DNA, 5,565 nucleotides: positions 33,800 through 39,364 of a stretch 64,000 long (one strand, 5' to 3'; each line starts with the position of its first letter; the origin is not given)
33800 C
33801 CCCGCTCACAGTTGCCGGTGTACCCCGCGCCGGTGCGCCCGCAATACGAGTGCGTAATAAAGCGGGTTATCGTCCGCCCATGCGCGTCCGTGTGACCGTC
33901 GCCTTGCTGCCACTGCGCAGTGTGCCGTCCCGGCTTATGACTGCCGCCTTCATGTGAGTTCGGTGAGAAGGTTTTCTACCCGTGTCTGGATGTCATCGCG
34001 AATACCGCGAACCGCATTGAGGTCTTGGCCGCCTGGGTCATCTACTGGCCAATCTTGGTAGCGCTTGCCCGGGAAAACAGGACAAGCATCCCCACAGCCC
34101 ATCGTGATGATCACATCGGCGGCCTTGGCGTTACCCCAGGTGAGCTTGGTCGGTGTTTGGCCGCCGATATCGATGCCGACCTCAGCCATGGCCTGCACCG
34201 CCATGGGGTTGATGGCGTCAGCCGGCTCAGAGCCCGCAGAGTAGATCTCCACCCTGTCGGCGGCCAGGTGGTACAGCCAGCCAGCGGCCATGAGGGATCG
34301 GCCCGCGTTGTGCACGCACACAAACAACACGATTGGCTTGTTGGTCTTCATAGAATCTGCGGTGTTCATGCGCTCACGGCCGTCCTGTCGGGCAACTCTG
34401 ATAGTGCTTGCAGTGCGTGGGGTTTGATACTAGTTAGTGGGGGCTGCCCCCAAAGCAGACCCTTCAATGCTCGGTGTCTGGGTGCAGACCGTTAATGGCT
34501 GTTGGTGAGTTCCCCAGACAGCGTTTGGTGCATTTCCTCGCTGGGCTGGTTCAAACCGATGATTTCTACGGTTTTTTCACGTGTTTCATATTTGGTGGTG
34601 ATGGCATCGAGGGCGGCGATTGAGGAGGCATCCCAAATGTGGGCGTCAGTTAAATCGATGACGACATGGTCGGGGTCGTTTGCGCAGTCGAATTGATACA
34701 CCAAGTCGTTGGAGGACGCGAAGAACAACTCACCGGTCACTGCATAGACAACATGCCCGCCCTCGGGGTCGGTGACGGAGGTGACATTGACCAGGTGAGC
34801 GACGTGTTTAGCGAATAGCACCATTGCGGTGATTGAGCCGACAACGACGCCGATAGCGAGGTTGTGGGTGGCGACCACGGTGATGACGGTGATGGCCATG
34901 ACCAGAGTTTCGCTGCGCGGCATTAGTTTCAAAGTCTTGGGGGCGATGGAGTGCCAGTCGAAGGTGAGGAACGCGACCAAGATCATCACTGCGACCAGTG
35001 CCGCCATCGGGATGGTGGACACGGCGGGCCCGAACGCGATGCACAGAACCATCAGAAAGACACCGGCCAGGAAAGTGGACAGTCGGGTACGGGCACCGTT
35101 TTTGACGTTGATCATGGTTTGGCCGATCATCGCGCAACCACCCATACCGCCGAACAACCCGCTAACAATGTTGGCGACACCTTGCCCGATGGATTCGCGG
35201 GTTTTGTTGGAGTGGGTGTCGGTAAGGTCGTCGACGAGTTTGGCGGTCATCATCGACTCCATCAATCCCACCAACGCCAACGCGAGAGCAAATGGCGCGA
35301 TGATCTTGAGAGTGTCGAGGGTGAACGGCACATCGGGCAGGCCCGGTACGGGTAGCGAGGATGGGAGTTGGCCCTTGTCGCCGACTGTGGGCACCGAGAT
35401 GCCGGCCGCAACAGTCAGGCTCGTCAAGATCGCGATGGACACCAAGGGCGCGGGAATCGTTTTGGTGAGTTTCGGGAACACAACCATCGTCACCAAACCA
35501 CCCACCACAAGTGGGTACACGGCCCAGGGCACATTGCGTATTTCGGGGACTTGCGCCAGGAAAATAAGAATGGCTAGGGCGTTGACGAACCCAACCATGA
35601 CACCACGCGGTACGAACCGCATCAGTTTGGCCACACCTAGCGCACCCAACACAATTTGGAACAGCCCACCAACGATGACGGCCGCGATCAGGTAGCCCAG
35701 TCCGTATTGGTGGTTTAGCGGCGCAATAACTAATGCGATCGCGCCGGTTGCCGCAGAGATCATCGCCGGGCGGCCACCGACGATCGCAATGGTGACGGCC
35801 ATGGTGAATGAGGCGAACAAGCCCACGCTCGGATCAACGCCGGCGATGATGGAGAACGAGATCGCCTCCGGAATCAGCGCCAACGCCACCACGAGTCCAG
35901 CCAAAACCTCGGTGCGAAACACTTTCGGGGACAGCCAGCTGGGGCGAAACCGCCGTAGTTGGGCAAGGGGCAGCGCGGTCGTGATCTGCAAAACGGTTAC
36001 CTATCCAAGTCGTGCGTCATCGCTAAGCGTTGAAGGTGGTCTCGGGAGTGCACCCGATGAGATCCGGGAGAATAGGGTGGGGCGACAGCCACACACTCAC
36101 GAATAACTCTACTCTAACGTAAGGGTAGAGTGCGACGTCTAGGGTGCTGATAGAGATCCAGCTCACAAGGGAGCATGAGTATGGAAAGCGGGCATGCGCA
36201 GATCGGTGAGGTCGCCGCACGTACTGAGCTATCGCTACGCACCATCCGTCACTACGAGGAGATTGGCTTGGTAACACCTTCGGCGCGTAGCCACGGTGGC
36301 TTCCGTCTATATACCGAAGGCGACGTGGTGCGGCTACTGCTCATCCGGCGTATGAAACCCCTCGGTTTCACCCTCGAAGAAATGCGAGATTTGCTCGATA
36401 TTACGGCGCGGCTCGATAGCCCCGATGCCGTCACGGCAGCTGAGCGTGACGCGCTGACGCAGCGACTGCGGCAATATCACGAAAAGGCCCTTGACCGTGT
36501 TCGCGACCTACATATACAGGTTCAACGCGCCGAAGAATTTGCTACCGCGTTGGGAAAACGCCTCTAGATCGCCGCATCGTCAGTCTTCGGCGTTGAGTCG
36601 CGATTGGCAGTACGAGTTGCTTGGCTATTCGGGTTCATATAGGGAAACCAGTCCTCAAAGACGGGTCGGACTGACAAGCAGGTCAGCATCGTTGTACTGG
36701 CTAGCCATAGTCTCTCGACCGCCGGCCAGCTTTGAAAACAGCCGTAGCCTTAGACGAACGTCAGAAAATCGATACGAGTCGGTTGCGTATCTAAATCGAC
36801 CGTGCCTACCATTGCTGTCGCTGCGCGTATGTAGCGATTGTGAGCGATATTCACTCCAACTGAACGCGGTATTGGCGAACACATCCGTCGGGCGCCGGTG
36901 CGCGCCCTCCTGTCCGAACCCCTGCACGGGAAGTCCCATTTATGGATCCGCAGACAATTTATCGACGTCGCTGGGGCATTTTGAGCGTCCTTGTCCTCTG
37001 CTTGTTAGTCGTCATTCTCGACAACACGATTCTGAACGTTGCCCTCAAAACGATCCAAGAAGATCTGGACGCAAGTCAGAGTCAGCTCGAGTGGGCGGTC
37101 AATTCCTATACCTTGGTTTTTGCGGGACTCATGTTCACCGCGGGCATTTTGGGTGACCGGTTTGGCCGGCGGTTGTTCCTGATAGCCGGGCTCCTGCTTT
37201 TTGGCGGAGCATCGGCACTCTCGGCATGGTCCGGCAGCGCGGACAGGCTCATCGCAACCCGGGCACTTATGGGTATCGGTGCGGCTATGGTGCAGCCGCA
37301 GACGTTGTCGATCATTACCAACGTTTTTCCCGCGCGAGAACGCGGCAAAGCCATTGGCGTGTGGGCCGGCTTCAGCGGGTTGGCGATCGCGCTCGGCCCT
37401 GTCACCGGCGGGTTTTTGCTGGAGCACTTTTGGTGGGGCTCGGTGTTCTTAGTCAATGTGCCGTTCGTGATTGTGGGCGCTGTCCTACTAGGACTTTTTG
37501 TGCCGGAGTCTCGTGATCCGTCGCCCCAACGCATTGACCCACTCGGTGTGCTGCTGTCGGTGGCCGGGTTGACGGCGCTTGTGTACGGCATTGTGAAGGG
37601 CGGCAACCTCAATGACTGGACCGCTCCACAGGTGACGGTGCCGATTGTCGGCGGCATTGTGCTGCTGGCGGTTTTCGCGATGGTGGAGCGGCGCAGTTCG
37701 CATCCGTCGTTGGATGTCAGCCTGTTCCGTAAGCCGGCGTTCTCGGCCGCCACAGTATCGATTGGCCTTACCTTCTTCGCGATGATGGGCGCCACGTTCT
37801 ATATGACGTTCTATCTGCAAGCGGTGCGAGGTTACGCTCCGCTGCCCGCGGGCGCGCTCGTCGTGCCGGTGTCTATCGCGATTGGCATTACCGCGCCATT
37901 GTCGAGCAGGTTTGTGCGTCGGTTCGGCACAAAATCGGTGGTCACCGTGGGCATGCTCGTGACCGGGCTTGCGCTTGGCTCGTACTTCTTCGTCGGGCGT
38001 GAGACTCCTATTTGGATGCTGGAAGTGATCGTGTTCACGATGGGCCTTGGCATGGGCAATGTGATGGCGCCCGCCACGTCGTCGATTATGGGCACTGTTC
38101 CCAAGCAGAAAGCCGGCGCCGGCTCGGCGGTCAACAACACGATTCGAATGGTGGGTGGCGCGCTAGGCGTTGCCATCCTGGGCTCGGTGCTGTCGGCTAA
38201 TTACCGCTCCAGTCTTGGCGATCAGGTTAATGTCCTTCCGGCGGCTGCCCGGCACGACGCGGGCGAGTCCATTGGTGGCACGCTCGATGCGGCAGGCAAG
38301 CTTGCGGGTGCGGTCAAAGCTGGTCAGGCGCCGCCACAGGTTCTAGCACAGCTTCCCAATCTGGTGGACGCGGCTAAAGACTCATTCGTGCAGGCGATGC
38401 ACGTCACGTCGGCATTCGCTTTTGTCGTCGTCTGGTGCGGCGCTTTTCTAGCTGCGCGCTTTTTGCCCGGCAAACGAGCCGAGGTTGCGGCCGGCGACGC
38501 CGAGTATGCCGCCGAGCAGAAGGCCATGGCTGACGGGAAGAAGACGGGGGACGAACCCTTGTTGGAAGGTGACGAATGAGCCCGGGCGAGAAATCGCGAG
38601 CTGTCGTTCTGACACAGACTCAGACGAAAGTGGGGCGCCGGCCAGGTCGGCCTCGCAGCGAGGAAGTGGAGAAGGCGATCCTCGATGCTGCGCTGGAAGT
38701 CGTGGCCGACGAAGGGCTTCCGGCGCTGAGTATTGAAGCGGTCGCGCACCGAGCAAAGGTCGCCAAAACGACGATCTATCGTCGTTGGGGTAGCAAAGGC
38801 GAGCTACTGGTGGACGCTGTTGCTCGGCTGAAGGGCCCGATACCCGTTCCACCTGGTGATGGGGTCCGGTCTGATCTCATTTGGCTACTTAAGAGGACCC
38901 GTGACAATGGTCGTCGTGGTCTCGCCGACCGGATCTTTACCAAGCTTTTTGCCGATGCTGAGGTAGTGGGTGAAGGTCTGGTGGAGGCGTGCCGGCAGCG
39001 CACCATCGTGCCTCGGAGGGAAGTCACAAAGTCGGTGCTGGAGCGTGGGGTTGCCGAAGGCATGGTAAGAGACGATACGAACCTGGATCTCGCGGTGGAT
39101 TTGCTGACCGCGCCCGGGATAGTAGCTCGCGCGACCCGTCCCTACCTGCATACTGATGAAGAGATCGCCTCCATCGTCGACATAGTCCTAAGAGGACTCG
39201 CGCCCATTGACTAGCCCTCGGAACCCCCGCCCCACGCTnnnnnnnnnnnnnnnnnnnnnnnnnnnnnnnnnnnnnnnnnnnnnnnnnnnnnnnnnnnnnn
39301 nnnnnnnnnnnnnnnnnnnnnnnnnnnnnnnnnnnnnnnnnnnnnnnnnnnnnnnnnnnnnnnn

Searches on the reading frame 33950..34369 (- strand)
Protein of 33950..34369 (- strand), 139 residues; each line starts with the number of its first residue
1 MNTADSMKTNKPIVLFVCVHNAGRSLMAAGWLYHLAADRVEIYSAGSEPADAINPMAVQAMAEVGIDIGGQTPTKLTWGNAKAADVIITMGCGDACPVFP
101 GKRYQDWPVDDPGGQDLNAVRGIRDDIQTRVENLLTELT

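Call 16: search_protein_families(library=pfam, proteins=[window:33950-34369:-], max_evalue=0.001)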
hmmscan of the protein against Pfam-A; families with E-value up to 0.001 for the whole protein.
window:33950-34369:- (139 aa): 1 family
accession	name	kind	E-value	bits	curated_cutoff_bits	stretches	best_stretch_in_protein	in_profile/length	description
PF01451.26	LMWPc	-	8e-20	71.9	23.2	1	14-135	1-144/144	Low molecular weight phosphotyrosine protein phosphatase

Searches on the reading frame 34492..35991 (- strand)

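Call 16: search_protein_families(library=pfam, proteins=[window:34492-35991:-], max_evalue=0.001)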
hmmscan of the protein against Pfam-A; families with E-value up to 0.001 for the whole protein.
window:34492-35991:- (499 aa): 3 families
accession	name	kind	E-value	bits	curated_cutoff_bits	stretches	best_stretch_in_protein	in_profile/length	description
PF00916.26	Sulfate_transp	-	4.1e-47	161.2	23.2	2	175-368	189-380/380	Sulfate permease family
PF01740.26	STAS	-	6.9e-08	32.7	22.6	1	411-486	8-86/106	STAS domain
PF16983.11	MFS_MOT1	-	1.9e-06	28.6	30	1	233-340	16-108/111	Molybdate transporter of MFS superfamily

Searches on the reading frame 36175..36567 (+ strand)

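Call 16: search_protein_families(library=pfam, proteins=[window:36175-36567:+], max_evalue=0.001)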
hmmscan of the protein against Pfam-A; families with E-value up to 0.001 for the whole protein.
window:36175-36567:+ (130 aa): 3 families
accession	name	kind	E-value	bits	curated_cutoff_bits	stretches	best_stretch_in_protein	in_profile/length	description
PF13411.12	MerR_1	-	2.5e-17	63.2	21.6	1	10-75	3-67/69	MerR HTH family regulatory protein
PF00376.29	MerR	-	9.1e-14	51.4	28.2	1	10-46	2-38/38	MerR family regulatory protein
PF09278.17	MerR-DNA-bind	-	1.4e-07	32.4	25.4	1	51-100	1-47/65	MerR, DNA binding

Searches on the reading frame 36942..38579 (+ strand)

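Call 16: search_protein_families(library=pfam, proteins=[window:36942-38579:+], max_evalue=0.001)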
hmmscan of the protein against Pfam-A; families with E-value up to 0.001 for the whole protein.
window:36942-38579:+ (545 aa): 3 families
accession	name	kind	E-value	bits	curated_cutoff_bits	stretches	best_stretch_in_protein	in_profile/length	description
PF07690.21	MFS_1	-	4e-58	197.4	33.4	1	17-409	1-346/347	Major Facilitator Superfamily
PF00083.30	Sugar_tr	-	2.2e-08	33.9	22.3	1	26-190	25-194/452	Sugar (and other) transporter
PF05977.19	MFS_3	-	5.2e-05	22.3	27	1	14-173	12-176/524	Transmembrane secretion effector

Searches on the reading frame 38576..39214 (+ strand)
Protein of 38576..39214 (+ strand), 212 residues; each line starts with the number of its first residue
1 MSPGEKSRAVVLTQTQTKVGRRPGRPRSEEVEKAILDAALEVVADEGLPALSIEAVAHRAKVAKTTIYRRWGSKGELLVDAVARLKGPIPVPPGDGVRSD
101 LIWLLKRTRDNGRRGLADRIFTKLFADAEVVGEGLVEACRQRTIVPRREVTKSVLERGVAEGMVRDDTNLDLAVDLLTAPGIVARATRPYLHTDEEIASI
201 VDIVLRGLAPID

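Call 16: search_protein_families(library=pfam, proteins=[window:38576-39214:+], max_evalue=0.001)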
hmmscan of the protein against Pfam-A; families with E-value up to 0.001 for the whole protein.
window:38576-39214:+ (212 aa): 2 families
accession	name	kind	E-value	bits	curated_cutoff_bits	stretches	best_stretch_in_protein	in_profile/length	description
PF16859.10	TetR_C_11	-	1.5e-13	51.5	32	1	92-204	2-113/113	Tetracyclin repressor-like, C-terminal domain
PF00440.29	TetR_N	-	2.2e-13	50.2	24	1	35-79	1-45/47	Bacterial regulatory proteins, tetR family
